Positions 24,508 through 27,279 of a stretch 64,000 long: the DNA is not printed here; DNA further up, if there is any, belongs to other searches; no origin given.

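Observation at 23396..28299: Orphan LuxE/LuxC-like acyl activation and reduction operon with three adenylate-forming modules and no luciferase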

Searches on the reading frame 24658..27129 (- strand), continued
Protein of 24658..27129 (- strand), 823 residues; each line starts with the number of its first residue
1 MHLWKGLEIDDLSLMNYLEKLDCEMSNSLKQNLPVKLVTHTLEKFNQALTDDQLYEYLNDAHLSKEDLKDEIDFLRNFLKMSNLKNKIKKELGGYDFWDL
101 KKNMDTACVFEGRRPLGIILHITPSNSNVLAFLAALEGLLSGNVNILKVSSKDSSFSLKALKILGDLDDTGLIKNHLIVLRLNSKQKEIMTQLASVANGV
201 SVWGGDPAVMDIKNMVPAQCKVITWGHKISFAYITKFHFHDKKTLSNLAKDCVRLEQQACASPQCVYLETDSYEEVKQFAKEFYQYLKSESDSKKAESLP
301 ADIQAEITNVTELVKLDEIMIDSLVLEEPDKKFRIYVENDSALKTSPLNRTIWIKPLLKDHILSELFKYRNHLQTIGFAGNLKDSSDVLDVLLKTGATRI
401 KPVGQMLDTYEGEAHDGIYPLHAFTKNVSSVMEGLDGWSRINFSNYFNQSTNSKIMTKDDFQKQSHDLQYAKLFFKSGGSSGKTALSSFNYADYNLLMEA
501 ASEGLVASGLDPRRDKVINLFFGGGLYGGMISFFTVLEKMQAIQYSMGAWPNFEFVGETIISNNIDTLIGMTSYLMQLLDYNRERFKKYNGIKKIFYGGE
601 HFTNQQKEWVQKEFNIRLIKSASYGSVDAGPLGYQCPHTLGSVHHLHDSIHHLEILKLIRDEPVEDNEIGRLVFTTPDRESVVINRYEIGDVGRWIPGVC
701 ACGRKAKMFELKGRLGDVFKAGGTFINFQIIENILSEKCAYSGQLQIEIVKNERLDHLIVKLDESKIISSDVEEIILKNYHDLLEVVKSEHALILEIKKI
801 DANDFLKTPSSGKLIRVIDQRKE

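Call 11: find_related_loci(query=A1, collection=genome_contigs, flank=10000)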
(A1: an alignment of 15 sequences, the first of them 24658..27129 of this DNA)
Query A1 (823 aa) in genome_contigs; peptide patterns used: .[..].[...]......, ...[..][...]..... (x = any residue, [..] = any of these).
504 stretches matched a pattern; 454 encode a relative of the query (tblastn E <= 1e-3); the best 80 are kept; 80 distinct loci.
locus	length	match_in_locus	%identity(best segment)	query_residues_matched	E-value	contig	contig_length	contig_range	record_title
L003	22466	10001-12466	82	1-822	0e+0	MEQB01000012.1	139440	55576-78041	MAG: Bdellovibrionales bacterium RIFOXYC1_FULL_37_79 rifoxyc1_full_scaffold_151, whole genome shotgun sequence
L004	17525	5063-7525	49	2-821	0e+0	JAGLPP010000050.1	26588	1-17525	MAG: Bacteriovoracaceae bacterium isolate RS_8_16 ROV157_8.bin.16.fa_50, whole genome shotgun sequence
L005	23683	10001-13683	46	2-823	0e+0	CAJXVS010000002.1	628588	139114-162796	MAG TPA_asm: uncultured Halobacteriovorax sp. isolate SRR3933283_bin.4_MetaBAT_v2.12.1_MAG genome assembly, contig: NODE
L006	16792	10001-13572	45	35-822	0e+0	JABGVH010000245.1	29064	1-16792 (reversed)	MAG: Halobacteriovoraceae bacterium isolate SI034_bin23 k141_1968821, whole genome shotgun sequence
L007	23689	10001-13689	47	2-823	0e+0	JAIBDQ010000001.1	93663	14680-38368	MAG: Halobacteriovorax sp. isolate bin.43 k141_2687415_length_93663_cov_31.8641, whole genome shotgun sequence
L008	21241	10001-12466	43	2-821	0e+0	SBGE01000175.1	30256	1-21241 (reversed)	MAG: Deltaproteobacteria bacterium isolate M0603 scaffold_176_1, whole genome shotgun sequence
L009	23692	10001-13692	46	1-823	0e+0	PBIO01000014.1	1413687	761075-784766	MAG: Halobacteriovorax sp. isolate SP2999 165880, whole genome shotgun sequence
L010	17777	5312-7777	44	2-821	0e+0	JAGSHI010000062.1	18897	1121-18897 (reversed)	MAG: Bacteriovoracaceae bacterium isolate GY13CL_bin.21 k141_621595_length_18897_cov_12.9998, whole genome shotgun seque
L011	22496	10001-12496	41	2-821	0e+0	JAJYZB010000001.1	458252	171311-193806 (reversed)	MAG: bacterium isolate FK4.bin95 NODE_6_length_458252_cov_2.197064, whole genome shotgun sequence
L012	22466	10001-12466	44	2-821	0e+0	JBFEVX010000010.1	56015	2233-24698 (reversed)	MAG: Bacteriovoracaceae bacterium isolate Mix_mud08.2021.06.43 k141_2290894_length_56015_cov_10.0826, whole genome shotg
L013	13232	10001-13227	44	2-821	0e+0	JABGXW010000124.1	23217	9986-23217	MAG: Bacteriovoracaceae bacterium isolate SI034_bin84 k141_1947926, whole genome shotgun sequence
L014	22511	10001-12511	39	2-823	0e+0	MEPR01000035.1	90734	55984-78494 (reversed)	MAG: Bdellovibrionales bacterium GWB1_55_8 gwb1_scaffold_200, whole genome shotgun sequence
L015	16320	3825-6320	40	2-821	0e+0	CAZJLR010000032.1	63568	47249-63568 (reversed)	MAG TPA_asm: uncultured Candidatus Obscuribacterales bacterium isolate SRP262948_co1_150 genome assembly, contig: NODE_4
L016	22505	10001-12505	40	2-821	0e+0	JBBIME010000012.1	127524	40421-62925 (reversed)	MAG: Bacteriovoracales bacterium isolate BR2F70218_bin_225 NODE_88_length_127524_cov_3.43739, whole genome shotgun seque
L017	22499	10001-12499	40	1-821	0e+0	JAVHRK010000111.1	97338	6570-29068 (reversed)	MAG: Bacteriovoracaceae bacterium isolate WB02no9_34_12 NODE_39_length_97338_cov_7.123588, whole genome shotgun sequence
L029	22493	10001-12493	40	2-821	0e+0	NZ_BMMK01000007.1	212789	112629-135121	Longimycelium tulufanense strain CGMCC 4.5737 sequence007, whole genome shotgun sequence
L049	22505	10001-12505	37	1-822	0e+0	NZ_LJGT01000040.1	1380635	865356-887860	Streptomyces abyssalis strain SCSIO 10390 scaffold1, whole genome shotgun sequence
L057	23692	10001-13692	37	1-821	0e+0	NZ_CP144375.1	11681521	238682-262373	Kutzneria buriramensis strain DSM 45791 chromosome, complete genome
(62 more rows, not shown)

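Call 22: search_solved_structures(query=window:24658-27129:-, max_evalue=0.01)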
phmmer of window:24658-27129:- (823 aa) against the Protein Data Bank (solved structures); distinct sequences matched with E-value up to 0.01: 6.
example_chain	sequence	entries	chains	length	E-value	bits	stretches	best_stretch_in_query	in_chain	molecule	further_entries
4r1l_A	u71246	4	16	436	1.7e-21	79.3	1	513-821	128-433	Phenylacetate-coenzyme A ligase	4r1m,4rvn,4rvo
2y27_A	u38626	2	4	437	6.2e-14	54.3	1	475-822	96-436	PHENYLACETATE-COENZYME A LIGASE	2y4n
2y4o_A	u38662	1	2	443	5.1e-10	41.4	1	476-821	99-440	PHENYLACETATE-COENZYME A LIGASE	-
7xc6_A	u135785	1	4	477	1.3e-09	40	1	65-429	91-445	Long-chain acyl-protein thioester reductase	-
9s3l_A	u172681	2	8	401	2.4e-07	32.5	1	586-743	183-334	Phenylacetate-CoA ligase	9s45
6hdw_A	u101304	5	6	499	4.3e-05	25.1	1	478-769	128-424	2-hydroxyisobutyryl-CoA synthetase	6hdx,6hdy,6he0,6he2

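Call 53: search_protein_families(library=padloc, proteins=[window:24658-27129:-], max_evalue=0.01)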
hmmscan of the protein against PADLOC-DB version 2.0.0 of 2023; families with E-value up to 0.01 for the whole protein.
window:24658-27129:- (823 aa): 0 families

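Call 55: search_protein_families(library=pfam, proteins=[L049:3152-4393:-, L049:1080-3143:-, L049:13262-14740:-, L049:14766-16265:-, L049:16268-17365:-, L057:6307-7689:+, L057:4505-5743:-, L057:14433-15377:-, L057:13695-14156:-, L029:13298-14467:-], max_evalue=0.0001)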
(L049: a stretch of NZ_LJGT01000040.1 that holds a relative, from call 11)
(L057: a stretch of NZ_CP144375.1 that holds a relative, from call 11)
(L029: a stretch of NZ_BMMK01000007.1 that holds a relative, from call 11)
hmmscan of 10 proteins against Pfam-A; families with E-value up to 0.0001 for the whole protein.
L049:3152-4393:- (413 aa): 0 families

L049:1080-3143:- (687 aa): 0 families

L049:13262-14740:- (492 aa): 1 family
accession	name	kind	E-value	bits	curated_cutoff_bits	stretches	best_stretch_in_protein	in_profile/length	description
PF13535.11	ATP-grasp_4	-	3.9e-11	43.2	27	1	225-364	5-153/160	ATP-grasp domain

L049:14766-16265:- (499 aa): 1 family
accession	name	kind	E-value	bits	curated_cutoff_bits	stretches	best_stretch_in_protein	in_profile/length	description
PF00425.24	Chorismate_bind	-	4.2e-73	246.5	27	1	233-488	2-257/257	chorismate binding enzyme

L049:16268-17365:- (365 aa): 1 family
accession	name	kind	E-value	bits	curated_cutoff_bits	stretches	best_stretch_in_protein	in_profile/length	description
PF00501.34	AMP-binding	-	6e-10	38.9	29.9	1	93-314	171-374/384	AMP-binding enzyme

L057:6307-7689:+ (460 aa): 2 families
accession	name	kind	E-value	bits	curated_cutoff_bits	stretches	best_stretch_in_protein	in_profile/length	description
PF00295.23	Glyco_hydro_28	-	4e-16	59.4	22.9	1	206-368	87-239/324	Glycosyl hydrolases family 28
PF12708.12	Pect-lyase_RHGA_epim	-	6.5e-10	39.6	27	1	63-117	2-58/213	Rhamnogalacturonase A/epimerase, pectate lyase-like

L057:4505-5743:- (412 aa): 2 families
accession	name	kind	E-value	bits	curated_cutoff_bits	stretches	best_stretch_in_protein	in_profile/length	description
PF07690.21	MFS_1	-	1.4e-20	73.9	33.4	1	37-338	5-314/347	Major Facilitator Superfamily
PF05977.19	MFS_3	-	1.2e-13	50.9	27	1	31-405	13-384/524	Transmembrane secretion effector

L057:14433-15377:- (314 aa): 1 family
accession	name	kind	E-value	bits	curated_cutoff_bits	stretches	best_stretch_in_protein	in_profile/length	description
PF00704.34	Glyco_hydro_18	-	3.3e-07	30.7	29.6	1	61-244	19-199/317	Glycosyl hydrolases family 18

L057:13695-14156:- (153 aa): 1 family
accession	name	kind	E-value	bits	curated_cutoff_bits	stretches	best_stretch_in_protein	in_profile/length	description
PF03928.20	HbpS-like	-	2.2e-30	105.8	25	1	21-148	1-127/128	Haem degrading protein HbpS-like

L029:13298-14467:- (389 aa): 1 family
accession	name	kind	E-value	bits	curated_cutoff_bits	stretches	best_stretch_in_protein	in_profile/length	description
PF03561.21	Allantoicase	-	8.4e-94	311.9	27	2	18-167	1-154/155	Allantoicase repeat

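Call 80: predict_structure(alignment_id=A3)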
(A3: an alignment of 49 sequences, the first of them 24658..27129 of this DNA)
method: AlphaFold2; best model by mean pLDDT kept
length: 823 residues; sequences in the alignment: 49
mean_pLDDT: 85.9   pTM: 0.70
mean pLDDT of the five models: 85.9, 84.9, 84.8, 83.5, 81.4
residues with pLDDT >= 90: 360; 70-90: 399; 50-70: 52; < 50: 12
segments of 3 or more residues with pLDDT < 50: 437-445
pLDDT, mean of each block of 10 residues (from residue 1): 93 94 93 88 91 81 75 86 86 81 73 92 81 93 94 84 92 94 89 95 87 92 87 95 96 83 94 97 97 82 89 90 93 94 90 96 93 92 87 91 83 71 90 56 49 80 77 72 71 84 87 92 59 84 87 94 96 90 95 89 80 93 85 89 85 87 86 84 86 87 81 75 79 83 89 86 81 90 85 90 80 78 68
secondary structure, 60 per line:
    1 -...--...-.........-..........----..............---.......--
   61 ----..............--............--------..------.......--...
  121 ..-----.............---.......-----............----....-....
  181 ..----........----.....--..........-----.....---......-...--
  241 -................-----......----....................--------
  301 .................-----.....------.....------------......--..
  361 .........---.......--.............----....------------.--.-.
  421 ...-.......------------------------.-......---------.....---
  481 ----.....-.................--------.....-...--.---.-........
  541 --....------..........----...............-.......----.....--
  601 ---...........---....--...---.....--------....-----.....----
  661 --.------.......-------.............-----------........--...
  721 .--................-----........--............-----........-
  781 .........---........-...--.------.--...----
elements in order (helices of 4 or more, strands of 3 or more residues): E2-4 E7-9 H11-19 H21-30 H35-48 H52-58 H65-78 H81-92 E109-115 E118-122 H128-140 E144-150 H156-167 H172-175 E177-182 H187-194 E199-203 H206-215 E221-225 E229-234 H242-257 E263-268 H273-292 H301-317 E323-327 E334-338 E351-356 H359-369 E373-379 H382-394 E399-402 H420-423 E425-431 H458-463 E473-477 E485-489 H491-507 E516-520 H533-540 E543-546 H553-562 E567-571 H572-581 H583-589 E594-598 H604-614 E618-621 E624-626 E630-634 E643-646 E652-656 E670-676 E684-696 E708-715 E718-721 E724-727 H728-739 E745-752 E755-763 H772-779 H781-789 E793-800 E817-819

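Call 89: fold_search(model_id=the predicted structure, library=pdb)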
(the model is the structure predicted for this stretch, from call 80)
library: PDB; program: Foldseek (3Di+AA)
matches with E <= 10: 1656; with E <= 0.001: 1175
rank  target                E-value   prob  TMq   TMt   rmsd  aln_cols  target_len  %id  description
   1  7xc6_A                1.3e-24  1.00  0.40  0.65   4.9       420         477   22  Photobacterium phosphoreum fatty acid reductase complex LuxC-LuxE (released 2022-04-20)
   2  4r1m_D                1.4e-24  1.00  0.34  0.60   6.5       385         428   22  Crystal structure of a Putative Acyl-CoA ligase (BT_0428) from Bacteroides thetaiotaomicron VPI-5482 at 2.48 A resolut (released 2014-08-27)
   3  4r1m_A                2.1e-24  1.00  0.31  0.56  12.9       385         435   23  Crystal structure of a Putative Acyl-CoA ligase (BT_0428) from Bacteroides thetaiotaomicron VPI-5482 at 2.48 A resolut (released 2014-08-27)
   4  4rvn_D                3.9e-24  1.00  0.34  0.61   6.3       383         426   23  Crystal structure of a Putative Acyl-CoA ligase (BT_0428) from Bacteroides thetaiotaomicron VPI-5482 at 2.20 A resolut (released 2015-01-21)
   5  4r1m_B                5.4e-24  1.00  0.34  0.61   6.1       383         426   23  Crystal structure of a Putative Acyl-CoA ligase (BT_0428) from Bacteroides thetaiotaomicron VPI-5482 at 2.48 A resolut (released 2014-08-27)
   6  4rvn_B                7.2e-24  1.00  0.34  0.61   6.3       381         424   23  Crystal structure of a Putative Acyl-CoA ligase (BT_0428) from Bacteroides thetaiotaomicron VPI-5482 at 2.20 A resolut (released 2015-01-21)
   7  4r1m_C                1.3e-23  1.00  0.31  0.56  12.7       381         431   23  Crystal structure of a Putative Acyl-CoA ligase (BT_0428) from Bacteroides thetaiotaomicron VPI-5482 at 2.48 A resolut (released 2014-08-27)
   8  4rvo_D                1.4e-23  1.00  0.34  0.61   6.2       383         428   23  Crystal structure of a Putative Acyl-CoA ligase (BT_0428) from Bacteroides thetaiotaomicron VPI-5482 at 2.41 A resolut (released 2014-12-31)
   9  4r1l_D                1.5e-23  1.00  0.34  0.60   6.5       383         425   22  Crystal structure of a Putative Acyl-CoA ligase (BT_0428) from Bacteroides thetaiotaomicron VPI-5482 at 2.42 A resolut (released 2014-08-27)
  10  4rvo_B                1.6e-23  1.00  0.35  0.62   6.0       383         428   23  Crystal structure of a Putative Acyl-CoA ligase (BT_0428) from Bacteroides thetaiotaomicron VPI-5482 at 2.41 A resolut (released 2014-12-31)
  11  4r1l_C                1.6e-23  1.00  0.31  0.56  12.7       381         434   24  Crystal structure of a Putative Acyl-CoA ligase (BT_0428) from Bacteroides thetaiotaomicron VPI-5482 at 2.42 A resolut (released 2014-08-27)
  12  4r1l_B                2.3e-23  1.00  0.34  0.61   6.4       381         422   23  Crystal structure of a Putative Acyl-CoA ligase (BT_0428) from Bacteroides thetaiotaomicron VPI-5482 at 2.42 A resolut (released 2014-08-27)
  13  4r1l_A                3.5e-23  1.00  0.31  0.56  12.8       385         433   23  Crystal structure of a Putative Acyl-CoA ligase (BT_0428) from Bacteroides thetaiotaomicron VPI-5482 at 2.42 A resolut (released 2014-08-27)
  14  2y27_B                2.2e-22  1.00  0.34  0.60   6.4       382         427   21  crystal structure of PaaK1 in complex with ATP from Burkholderia cenocepacia (released 2011-05-04)
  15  2y27_A                6.9e-22  1.00  0.34  0.59   6.5       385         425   22  crystal structure of PaaK1 in complex with ATP from Burkholderia cenocepacia (released 2011-05-04)
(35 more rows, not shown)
